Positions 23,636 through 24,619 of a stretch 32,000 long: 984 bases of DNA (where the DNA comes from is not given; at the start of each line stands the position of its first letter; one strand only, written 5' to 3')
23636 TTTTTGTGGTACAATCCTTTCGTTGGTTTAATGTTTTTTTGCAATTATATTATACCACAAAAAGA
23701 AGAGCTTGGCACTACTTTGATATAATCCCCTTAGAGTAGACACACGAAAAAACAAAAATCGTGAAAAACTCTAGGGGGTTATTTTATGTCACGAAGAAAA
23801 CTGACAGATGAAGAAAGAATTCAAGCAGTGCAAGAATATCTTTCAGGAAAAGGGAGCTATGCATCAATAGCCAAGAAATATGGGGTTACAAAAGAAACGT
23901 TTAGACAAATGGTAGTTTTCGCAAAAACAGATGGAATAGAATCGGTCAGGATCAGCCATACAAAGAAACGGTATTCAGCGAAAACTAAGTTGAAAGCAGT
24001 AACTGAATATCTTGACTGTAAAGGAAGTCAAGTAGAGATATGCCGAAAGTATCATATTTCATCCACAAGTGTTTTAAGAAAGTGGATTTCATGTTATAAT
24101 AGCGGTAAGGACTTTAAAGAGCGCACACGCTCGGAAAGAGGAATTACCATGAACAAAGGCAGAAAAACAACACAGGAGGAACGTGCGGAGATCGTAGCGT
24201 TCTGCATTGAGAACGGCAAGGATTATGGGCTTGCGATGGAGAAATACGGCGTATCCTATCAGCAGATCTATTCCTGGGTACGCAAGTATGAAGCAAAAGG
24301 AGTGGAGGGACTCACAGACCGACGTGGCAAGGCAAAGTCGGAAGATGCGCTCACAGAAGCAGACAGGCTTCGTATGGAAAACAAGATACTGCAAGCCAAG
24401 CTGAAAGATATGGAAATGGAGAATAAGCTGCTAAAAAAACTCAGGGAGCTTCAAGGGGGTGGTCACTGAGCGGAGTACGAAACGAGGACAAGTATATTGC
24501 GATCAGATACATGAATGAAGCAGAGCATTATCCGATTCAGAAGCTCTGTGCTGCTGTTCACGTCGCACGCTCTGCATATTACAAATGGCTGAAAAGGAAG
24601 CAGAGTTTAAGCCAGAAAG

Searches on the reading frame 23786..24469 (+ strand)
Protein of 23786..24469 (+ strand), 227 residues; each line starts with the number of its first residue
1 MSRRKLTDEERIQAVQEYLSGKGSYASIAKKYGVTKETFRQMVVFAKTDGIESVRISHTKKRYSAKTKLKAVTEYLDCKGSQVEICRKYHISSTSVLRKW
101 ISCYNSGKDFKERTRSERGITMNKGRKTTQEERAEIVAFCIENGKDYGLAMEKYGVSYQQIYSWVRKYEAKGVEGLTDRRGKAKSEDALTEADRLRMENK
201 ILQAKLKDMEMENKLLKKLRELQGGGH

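Call 34: find_encoding_contigs(protein=window:23786-24469:+, flank=10000, max_places=10)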
Protein window:23786-24469:+ (227 aa): 10 contigs read that carry it; 6 places shown.
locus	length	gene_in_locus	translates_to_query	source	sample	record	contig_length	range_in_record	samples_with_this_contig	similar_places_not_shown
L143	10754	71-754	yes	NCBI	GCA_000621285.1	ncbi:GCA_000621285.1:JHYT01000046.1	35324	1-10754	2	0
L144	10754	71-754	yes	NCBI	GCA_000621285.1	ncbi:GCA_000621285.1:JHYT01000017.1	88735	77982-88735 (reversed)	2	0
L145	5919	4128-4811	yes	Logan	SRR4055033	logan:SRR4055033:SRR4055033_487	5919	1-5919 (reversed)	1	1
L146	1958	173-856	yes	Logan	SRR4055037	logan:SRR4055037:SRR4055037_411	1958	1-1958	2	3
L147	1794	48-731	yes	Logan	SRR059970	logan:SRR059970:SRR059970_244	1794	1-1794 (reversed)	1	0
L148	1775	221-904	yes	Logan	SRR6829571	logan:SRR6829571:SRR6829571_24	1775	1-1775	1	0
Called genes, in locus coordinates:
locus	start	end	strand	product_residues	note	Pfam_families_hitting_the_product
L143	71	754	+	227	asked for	PF01527:HTH_Tnp_1 (weak), PF04218:CENP-B_N (weak), PF13518:HTH_28 (weak), PF01527:HTH_Tnp_1 (weak), PF13518:HTH_28 (weak), PF01527:HTH_Tnp_1 (weak), PF13384:HTH_23 (weak), PF13518:HTH_28, +2 more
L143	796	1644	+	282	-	PF13276:HTH_21, PF00665:rve, PF13683:rve_3 (weak), PF13333:rve_2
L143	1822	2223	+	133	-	-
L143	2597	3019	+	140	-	PF20069:DUF6465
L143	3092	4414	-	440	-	PF01936:NYN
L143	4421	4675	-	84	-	-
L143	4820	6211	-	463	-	PF03432:Relaxase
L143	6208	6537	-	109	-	PF21983:NikA-like, PF05713:MobC (weak)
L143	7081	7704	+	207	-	PF01807:Zn_ribbon_DnaG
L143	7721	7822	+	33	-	-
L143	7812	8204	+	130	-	-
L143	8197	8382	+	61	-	-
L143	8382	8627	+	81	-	PF00216:Bac_DNA_binding, PF18291:HU-HIG (weak)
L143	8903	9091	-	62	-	PF14192:DUF4314 (weak)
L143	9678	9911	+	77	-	-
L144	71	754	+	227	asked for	PF01527:HTH_Tnp_1 (weak), PF04218:CENP-B_N (weak), PF13518:HTH_28 (weak), PF01527:HTH_Tnp_1 (weak), PF13518:HTH_28 (weak), PF01527:HTH_Tnp_1 (weak), PF13384:HTH_23 (weak), PF13518:HTH_28, +2 more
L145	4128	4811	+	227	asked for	PF01527:HTH_Tnp_1 (weak), PF04218:CENP-B_N (weak), PF13518:HTH_28 (weak), PF01527:HTH_Tnp_1 (weak), PF13518:HTH_28 (weak), PF01527:HTH_Tnp_1 (weak), PF13384:HTH_23 (weak), PF13518:HTH_28, +2 more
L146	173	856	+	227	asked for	PF01527:HTH_Tnp_1 (weak), PF04218:CENP-B_N (weak), PF13518:HTH_28 (weak), PF01527:HTH_Tnp_1 (weak), PF13518:HTH_28 (weak), PF01527:HTH_Tnp_1 (weak), PF13384:HTH_23 (weak), PF13518:HTH_28, +2 more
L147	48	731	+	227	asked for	PF01527:HTH_Tnp_1 (weak), PF04218:CENP-B_N (weak), PF13518:HTH_28 (weak), PF01527:HTH_Tnp_1 (weak), PF13518:HTH_28 (weak), PF01527:HTH_Tnp_1 (weak), PF13384:HTH_23 (weak), PF13518:HTH_28, +2 more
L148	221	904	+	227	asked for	PF01527:HTH_Tnp_1 (weak), PF04218:CENP-B_N (weak), PF13518:HTH_28 (weak), PF01527:HTH_Tnp_1 (weak), PF13518:HTH_28 (weak), PF01527:HTH_Tnp_1 (weak), PF13384:HTH_23 (weak), PF13518:HTH_28, +2 more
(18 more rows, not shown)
